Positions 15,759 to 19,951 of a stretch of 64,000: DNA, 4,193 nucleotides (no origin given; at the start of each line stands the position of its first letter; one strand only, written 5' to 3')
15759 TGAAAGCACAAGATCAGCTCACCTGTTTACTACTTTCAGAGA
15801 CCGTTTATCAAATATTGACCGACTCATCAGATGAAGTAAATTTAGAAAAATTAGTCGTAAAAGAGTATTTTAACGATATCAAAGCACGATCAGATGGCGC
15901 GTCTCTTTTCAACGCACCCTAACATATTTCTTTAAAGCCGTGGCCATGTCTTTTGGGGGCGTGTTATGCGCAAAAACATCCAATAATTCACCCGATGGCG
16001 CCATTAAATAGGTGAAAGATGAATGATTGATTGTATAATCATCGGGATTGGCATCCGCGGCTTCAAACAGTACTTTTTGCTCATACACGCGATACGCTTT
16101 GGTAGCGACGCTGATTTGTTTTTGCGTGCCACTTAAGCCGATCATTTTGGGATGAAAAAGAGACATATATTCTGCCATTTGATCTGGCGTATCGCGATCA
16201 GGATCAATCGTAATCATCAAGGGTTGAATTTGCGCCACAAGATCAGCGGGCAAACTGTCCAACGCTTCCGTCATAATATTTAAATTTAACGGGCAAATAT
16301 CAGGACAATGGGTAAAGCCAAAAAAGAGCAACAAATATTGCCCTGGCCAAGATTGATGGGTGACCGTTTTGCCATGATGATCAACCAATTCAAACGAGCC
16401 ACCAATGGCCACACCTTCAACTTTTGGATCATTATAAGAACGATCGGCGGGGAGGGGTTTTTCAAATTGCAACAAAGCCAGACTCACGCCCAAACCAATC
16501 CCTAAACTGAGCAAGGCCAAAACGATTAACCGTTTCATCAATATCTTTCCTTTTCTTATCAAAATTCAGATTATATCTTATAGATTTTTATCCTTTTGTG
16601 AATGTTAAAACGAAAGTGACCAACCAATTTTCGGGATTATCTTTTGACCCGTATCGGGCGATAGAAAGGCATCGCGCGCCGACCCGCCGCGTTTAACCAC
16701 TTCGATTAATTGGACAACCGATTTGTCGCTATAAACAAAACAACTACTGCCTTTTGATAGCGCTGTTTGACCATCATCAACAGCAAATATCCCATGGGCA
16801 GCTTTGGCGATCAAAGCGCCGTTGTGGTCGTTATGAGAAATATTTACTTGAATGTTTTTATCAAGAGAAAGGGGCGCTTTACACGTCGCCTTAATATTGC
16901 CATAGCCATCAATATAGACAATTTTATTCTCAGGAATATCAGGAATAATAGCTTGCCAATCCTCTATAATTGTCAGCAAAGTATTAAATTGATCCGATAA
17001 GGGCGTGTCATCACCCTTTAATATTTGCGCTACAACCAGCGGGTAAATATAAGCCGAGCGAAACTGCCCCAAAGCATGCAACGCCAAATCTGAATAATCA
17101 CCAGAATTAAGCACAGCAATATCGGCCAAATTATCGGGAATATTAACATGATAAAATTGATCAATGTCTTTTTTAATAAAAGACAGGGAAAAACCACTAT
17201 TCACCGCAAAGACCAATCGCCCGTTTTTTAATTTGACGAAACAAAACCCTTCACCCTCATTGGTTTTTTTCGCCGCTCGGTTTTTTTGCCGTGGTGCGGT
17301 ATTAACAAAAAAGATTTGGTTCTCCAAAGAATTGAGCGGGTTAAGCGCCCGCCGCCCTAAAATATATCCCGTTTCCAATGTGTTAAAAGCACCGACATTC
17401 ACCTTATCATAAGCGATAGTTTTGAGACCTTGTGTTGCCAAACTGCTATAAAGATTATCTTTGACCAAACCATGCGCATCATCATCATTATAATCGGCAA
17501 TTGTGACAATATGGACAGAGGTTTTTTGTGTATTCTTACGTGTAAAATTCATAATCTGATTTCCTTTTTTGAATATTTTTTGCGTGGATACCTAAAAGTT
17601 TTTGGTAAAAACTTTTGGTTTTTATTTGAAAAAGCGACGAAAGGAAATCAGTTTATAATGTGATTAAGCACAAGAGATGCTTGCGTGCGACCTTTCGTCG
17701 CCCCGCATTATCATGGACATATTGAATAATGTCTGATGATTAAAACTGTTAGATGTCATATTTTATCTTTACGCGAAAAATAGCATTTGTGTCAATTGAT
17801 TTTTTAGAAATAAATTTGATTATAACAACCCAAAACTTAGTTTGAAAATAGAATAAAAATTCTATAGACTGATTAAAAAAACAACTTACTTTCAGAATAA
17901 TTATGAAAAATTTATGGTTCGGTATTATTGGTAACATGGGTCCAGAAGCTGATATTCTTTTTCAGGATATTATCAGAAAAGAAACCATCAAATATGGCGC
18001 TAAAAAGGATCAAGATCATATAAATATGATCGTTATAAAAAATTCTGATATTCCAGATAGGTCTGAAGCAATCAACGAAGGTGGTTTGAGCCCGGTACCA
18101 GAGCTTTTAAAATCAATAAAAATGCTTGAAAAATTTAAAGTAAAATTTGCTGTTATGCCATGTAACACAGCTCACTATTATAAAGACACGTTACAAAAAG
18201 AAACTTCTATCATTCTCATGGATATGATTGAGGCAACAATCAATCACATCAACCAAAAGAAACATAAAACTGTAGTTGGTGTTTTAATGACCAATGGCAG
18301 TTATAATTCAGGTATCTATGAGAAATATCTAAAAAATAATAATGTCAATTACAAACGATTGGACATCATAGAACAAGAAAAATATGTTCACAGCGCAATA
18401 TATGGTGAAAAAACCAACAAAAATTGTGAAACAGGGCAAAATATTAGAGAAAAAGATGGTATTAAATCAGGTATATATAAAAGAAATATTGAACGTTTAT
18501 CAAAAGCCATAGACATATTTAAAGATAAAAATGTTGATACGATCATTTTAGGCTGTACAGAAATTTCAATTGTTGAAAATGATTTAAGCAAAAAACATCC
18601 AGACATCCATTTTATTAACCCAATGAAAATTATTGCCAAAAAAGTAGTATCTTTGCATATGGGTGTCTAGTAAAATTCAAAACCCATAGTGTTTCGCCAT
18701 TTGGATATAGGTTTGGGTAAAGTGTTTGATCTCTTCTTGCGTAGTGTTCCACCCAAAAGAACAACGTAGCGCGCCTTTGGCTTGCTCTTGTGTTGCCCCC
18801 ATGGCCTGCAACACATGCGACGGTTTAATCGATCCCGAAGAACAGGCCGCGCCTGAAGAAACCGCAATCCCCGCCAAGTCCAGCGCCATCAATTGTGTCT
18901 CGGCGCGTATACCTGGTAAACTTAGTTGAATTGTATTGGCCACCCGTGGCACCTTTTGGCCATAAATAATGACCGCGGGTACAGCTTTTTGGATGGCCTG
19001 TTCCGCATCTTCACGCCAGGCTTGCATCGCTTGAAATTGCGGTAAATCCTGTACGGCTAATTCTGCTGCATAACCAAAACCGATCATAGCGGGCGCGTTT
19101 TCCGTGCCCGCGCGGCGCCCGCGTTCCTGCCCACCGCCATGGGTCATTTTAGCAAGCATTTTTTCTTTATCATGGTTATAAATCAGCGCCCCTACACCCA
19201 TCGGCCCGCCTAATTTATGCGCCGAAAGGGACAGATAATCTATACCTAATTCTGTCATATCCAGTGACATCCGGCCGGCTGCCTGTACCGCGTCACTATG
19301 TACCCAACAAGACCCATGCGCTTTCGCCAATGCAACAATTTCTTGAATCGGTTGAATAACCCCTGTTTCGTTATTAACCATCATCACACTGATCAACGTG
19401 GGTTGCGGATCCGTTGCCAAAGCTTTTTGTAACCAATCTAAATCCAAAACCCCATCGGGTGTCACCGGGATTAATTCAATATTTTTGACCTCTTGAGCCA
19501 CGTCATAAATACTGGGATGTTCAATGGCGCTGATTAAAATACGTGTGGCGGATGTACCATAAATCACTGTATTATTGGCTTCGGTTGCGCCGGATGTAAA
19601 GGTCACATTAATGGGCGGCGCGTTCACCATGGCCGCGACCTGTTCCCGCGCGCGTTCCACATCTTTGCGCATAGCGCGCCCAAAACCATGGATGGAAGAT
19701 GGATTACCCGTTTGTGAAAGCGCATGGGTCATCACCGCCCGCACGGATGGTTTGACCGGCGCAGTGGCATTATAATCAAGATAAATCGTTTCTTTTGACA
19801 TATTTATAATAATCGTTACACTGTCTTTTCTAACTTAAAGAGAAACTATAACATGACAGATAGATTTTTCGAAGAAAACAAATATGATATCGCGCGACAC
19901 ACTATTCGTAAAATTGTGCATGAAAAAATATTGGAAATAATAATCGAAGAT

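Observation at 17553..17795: Candidate Met-codon leader-peptide attenuator controlling a SAM-hydrolase family gene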

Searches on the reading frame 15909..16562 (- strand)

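Call 4: search_protein_families(library=pfam, proteins=[window:15909-16562:-], max_evalue=0.01)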
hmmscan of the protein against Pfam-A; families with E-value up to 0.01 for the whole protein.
window:15909-16562:- (217 aa): 1 family
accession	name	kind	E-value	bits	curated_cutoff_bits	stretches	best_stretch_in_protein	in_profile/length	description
PF02630.20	SCO1-SenC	-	5.4e-46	156.3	22.8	1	54-192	1-133/134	SCO1/SenC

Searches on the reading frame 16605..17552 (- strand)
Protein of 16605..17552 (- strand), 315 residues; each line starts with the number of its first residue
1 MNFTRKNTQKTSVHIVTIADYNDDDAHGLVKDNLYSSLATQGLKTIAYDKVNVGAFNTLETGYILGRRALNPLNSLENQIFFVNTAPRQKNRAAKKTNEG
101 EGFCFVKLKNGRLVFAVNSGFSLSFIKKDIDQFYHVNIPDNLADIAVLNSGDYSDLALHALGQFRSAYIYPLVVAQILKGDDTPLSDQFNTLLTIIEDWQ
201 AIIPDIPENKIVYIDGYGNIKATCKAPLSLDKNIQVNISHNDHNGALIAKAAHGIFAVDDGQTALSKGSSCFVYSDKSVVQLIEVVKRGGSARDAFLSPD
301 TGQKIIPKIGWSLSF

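Call 4: search_protein_families(library=pfam, proteins=[window:16605-17552:-], max_evalue=0.01)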
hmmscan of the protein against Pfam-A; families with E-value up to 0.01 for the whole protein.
window:16605-17552:- (315 aa): 0 families

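Call 6: search_protein_families(library=pfam, proteins=[window:16605-17552:-], max_evalue=10)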
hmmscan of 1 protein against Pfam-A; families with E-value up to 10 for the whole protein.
window:16605-17552:- (315 aa): 1 family
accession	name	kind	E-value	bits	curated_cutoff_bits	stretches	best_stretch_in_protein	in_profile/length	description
PF17411.7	SmaI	-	0.12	12.3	27.3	1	246-293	175-220/240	Type II site-specific deoxyribonuclease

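Call 7: search_protein_families(library=ncbifam, proteins=[window:16605-17552:-], max_evalue=1)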
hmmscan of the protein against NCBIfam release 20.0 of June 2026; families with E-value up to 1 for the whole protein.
window:16605-17552:- (315 aa): 0 families

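Call 8: find_related_loci(query=window:16605-17552:-, collection=genome_contigs, flank=3000)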
Query window:16605-17552:- (315 aa) in genome_contigs; peptide patterns used: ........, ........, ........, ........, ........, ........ (x = any residue, [..] = any of these).
76 stretches matched a pattern; 6 encode a relative of the query (tblastn E <= 1e-3); 6 distinct loci.
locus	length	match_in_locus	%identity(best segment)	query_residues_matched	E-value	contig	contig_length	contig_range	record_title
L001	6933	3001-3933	43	11-314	2e-75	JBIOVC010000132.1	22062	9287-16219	MAG: Hyphomicrobiaceae bacterium isolate MAG118 k127_1837683, whole genome shotgun sequence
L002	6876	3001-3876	44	8-296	8e-75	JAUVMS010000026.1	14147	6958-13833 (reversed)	MAG: Hyphomicrobiales bacterium isolate CSMAG_590 CSMAG_590_k141_767150_length_14147_cov_7.7469, whole genome shotgun se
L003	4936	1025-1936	43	4-296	2e-74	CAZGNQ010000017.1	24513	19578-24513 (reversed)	MAG TPA_asm: uncultured Hyphomicrobiales bacterium isolate SRP128890_co1_89 genome assembly, contig: NODE_3391_length_24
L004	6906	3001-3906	43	14-315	1e-73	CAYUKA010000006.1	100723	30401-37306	MAG TPA_asm: uncultured Micavibrio sp. isolate SRP141376_co5_384 genome assembly, contig: NODE_377_length_100723_cov_5.9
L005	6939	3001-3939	43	2-314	5e-73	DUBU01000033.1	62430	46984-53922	MAG TPA_asm: Micavibrio sp. isolate UWMA-0310 NODE_733_length_62430_cov_0.108694, whole genome shotgun sequence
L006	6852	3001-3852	42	14-296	2e-71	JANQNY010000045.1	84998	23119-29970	MAG: Geminicoccaceae bacterium isolate IP29b_bin.113 k99_2838923, whole genome shotgun sequence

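Call 10: search_solved_structures(query=window:16605-17552:-, max_evalue=10)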
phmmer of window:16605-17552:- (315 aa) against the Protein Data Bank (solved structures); distinct sequences matched with E-value up to 10: 0.

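Call 19: find_homologous_proteins(query=window:16605-17552:-)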
Query window:16605-17552:- (315 aa): 117 proteins with E <= 0.001 among 1726 candidates.
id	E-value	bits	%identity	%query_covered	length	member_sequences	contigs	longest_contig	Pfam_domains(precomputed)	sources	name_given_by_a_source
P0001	5.2e-207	704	100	100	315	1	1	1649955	-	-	-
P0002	6.5e-97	342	52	97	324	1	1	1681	-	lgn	-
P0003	5.4e-73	264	45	96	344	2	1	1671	-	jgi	-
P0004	5.5e-73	264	46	94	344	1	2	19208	-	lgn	-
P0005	4.6e-70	254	46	90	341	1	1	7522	-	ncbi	ncbi:MAG: hypothetical protein AAF637_07505 [Pseudomonadota bacterium]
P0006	3.8e-69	251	45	97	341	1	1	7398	-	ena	-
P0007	2.1e-68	249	43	96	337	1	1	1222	-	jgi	jgi:hypothetical protein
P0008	2.4e-67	245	43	96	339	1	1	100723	-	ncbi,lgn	-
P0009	4.5e-67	244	42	96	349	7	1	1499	-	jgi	jgi:hypothetical protein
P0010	8.6e-67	243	44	92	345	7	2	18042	-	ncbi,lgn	ncbi:MAG: hypothetical protein V3V97_12955 [Hyphomicrobiaceae bacterium]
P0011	2.4e-66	242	43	99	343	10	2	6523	-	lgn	-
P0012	3.0e-65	238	43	97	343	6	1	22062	-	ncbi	-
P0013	3.9e-65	238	44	92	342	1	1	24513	-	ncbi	-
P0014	1.0e-64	237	42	97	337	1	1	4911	-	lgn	-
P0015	6.2e-64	234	42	90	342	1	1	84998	-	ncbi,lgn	-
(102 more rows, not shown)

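Call 21: find_encoding_contigs(protein=P0002, flank=3000)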
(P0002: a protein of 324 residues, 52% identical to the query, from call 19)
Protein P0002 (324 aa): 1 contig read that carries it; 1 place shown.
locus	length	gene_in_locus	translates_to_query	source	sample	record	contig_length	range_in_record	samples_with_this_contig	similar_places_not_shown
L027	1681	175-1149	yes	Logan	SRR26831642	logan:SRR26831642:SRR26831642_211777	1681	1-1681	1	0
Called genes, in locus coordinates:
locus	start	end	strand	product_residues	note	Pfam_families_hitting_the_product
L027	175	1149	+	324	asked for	-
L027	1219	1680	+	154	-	?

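Call 22: find_encoding_contigs(protein=P0004, flank=3000, max_places=3)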
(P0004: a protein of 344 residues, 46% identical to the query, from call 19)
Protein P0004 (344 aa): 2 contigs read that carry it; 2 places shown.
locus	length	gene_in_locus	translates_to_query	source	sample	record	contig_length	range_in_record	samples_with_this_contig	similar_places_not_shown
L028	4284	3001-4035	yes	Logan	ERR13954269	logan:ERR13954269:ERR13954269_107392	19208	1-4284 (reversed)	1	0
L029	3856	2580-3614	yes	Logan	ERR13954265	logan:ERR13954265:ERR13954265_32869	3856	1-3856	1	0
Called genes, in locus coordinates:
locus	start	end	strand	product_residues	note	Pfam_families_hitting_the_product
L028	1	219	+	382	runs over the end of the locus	PF02771:Acyl-CoA_dh_N, PF02770:Acyl-CoA_dh_M, PF00441:Acyl-CoA_dh_1, PF22924:ACOX_C_alpha1 (weak), PF08028:Acyl-CoA_dh_2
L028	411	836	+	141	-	PF01476:LysM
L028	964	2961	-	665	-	PF00005:ABC_tran, PF02463:SMC_N (faint), PF13304:AAA_21 (faint), PF12848:ABC_tran_Xtn, PF00005:ABC_tran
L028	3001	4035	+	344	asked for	-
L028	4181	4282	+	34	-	?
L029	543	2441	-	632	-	PF00005:ABC_tran, PF02463:SMC_N (faint), PF13304:AAA_21 (faint), PF12848:ABC_tran_Xtn, PF00005:ABC_tran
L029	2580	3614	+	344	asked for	-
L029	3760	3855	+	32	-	?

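Call 61: find_homologous_proteins(query=P0002, max_evalue=1e-40)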
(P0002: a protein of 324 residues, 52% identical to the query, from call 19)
Query P0002 (324 aa): 21 proteins with E <= 1e-40 among 1242 candidates.
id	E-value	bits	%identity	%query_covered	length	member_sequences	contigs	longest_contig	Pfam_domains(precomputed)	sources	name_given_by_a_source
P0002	4.2e-217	737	100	100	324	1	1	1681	-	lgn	-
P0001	6.4e-97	343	52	95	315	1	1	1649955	-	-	-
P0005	5.9e-72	261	44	94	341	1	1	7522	-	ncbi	ncbi:MAG: hypothetical protein AAF637_07505 [Pseudomonadota bacterium]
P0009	8.7e-72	260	44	92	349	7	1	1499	-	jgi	jgi:hypothetical protein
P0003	1.6e-71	259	44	92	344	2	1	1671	-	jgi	-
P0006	2.9e-71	258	44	97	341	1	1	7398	-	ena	-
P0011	5.9e-71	257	45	90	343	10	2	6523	-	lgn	-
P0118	6.1e-71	257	44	96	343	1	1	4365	-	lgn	-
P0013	7.2e-71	257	43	92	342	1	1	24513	-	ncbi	-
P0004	9.8e-71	257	44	92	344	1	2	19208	-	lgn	-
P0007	1.2e-70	256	43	92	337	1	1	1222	-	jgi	jgi:hypothetical protein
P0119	1.5e-70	256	42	92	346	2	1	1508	-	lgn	-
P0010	3.1e-70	255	42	96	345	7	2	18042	-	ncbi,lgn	ncbi:MAG: hypothetical protein V3V97_12955 [Hyphomicrobiaceae bacterium]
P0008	1.8e-69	252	44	92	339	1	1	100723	-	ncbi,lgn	-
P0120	3.8e-69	251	43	92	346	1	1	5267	-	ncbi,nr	ncbi:MAG TPA: hypothetical protein VFY87_15845 [Geminicoccaceae bacterium]|nr:hypothetical protein [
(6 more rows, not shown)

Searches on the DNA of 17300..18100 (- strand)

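Call 3: search_rna_families(source=window, start=17300, end=18100, threshold=evalue, max_evalue=10, show_alignments=3)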
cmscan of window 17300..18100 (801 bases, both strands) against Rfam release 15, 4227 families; matches with E-value up to 10: 3.
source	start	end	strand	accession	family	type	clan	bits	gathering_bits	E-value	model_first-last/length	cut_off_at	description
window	17980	18054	-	RF00078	MicA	Gene; sRNA;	-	19.7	41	2.2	1-75/75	no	MicA sRNA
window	17645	17751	+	RF02560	CbSR9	Gene; antisense;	-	16.6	279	1.6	1-213/213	no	Coxiella burnetii sRNA 9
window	17550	17657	-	RF00074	mir-29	Gene; miRNA;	-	14.9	46.7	5.5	1-70/70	no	mir-29 microRNA precursor family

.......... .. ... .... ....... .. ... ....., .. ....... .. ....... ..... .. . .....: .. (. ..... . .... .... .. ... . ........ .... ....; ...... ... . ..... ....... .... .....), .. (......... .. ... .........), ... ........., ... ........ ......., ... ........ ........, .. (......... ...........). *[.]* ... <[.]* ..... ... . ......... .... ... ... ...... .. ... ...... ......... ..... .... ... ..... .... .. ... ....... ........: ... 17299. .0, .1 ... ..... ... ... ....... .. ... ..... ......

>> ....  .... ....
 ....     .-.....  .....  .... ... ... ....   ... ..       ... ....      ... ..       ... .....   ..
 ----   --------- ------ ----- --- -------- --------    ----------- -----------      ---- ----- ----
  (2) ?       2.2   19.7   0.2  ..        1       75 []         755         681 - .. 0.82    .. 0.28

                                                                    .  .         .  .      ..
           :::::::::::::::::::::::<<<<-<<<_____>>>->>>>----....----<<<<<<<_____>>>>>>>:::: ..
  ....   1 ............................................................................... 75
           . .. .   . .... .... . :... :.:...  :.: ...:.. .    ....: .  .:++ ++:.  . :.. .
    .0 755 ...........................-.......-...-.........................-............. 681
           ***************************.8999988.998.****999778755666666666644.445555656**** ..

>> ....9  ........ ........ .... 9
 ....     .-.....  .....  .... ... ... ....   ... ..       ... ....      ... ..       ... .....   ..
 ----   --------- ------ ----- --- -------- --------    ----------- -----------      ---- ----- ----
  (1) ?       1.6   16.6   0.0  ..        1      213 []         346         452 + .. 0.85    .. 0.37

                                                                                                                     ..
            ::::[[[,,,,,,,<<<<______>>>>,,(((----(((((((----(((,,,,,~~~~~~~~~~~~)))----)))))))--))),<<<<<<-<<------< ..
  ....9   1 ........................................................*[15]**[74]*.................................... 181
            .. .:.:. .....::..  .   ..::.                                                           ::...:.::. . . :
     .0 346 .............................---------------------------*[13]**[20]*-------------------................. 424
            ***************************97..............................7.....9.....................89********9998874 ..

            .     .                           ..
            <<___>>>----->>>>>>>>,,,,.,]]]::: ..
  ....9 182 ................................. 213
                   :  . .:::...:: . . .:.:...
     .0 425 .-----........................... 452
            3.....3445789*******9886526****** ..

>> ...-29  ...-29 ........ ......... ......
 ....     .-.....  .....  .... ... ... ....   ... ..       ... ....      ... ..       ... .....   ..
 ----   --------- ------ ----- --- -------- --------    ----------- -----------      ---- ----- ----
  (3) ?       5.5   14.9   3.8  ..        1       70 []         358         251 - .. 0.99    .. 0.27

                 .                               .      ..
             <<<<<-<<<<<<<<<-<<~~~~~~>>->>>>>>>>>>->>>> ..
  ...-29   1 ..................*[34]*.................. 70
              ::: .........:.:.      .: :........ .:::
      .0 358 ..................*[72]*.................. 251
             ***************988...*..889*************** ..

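Call 46: build_rna_model(alignment_id=A2, structure=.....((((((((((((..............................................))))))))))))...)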
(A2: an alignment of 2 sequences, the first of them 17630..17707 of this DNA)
Model R1 built from alignment A2 (2 sequences, 78 columns); structure: as given.
model positions 78; base pairs 12; branch points 0; effective number of sequences 1.86; information 0.725 bits per position. Calibrated on 0.2 Mb of random sequence (short: E-values are rough).
structure used (alignment columns):
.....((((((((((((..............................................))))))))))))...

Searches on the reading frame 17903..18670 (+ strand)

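Call 4: search_protein_families(library=pfam, proteins=[window:17903-18670:+], max_evalue=0.01)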
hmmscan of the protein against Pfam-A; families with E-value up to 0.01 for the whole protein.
window:17903-18670:+ (255 aa): 2 families
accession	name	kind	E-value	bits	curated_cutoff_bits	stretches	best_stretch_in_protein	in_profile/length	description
PF01177.27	Asp_Glu_race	-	1.3e-28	100.7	31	1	33-247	22-210/211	Asp/Glu/Hydantoin racemase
PF07302.16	AroM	-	0.007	16.3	23.8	0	186-251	61-121/219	AroM protein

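Call 7: search_protein_families(library=ncbifam, proteins=[window:17903-18670:+], max_evalue=1)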
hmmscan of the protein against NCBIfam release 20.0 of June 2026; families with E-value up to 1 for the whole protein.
window:17903-18670:+ (255 aa): 7 families
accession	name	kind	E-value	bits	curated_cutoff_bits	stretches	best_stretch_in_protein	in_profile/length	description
NF052483.1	racemase_CuyB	equivalog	3.3e-49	167.9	190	1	7-250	2-223/225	cysteate racemase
TIGR00035.1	asp_race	subfamily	5.2e-43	147.3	93.1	1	5-253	4-228/236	amino acid racemase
TIGR00067.1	glut_race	equivalog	2.4e-10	40.3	146.65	2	73-149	54-134/251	glutamate racemase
NF002035.0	PRK00865.1-3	equivalog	7.9e-10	38.7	328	1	72-228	58-194/267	glutamate racemase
NF002034.1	PRK00865.1-1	equivalog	0.00084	18.6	408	1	209-249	172-213/260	glutamate racemase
NF007788.0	PRK10481.1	equivalog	0.0013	18.6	198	1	189-252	68-127/225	hypothetical protein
TIGR02955.1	TMAO_TorT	equivalog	0.0017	17.7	310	1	188-255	36-102/295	TMAO reductase system periplasmic protein TorT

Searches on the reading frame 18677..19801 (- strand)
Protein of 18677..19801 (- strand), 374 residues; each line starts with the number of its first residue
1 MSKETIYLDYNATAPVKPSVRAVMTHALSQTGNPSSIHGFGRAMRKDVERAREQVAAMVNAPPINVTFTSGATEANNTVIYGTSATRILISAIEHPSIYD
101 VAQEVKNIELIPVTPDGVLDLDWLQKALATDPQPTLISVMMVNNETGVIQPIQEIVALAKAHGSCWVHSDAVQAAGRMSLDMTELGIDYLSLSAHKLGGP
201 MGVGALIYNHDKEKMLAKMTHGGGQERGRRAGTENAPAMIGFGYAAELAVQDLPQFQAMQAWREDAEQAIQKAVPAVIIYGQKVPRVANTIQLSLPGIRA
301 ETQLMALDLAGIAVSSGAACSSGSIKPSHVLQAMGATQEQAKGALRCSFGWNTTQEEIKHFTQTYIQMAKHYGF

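Call 4: search_protein_families(library=pfam, proteins=[window:18677-19801:-], max_evalue=0.01)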
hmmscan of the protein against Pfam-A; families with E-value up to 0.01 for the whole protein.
window:18677-19801:- (374 aa): 2 families
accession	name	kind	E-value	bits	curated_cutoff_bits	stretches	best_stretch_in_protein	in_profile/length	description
PF00266.25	Aminotran_5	-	4e-68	230.5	21.5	1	6-361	1-371/371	Aminotransferase class-V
PF00155.27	Aminotran_1_2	-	8.8e-08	32.2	19.7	1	51-171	47-186/361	Aminotransferase class I and II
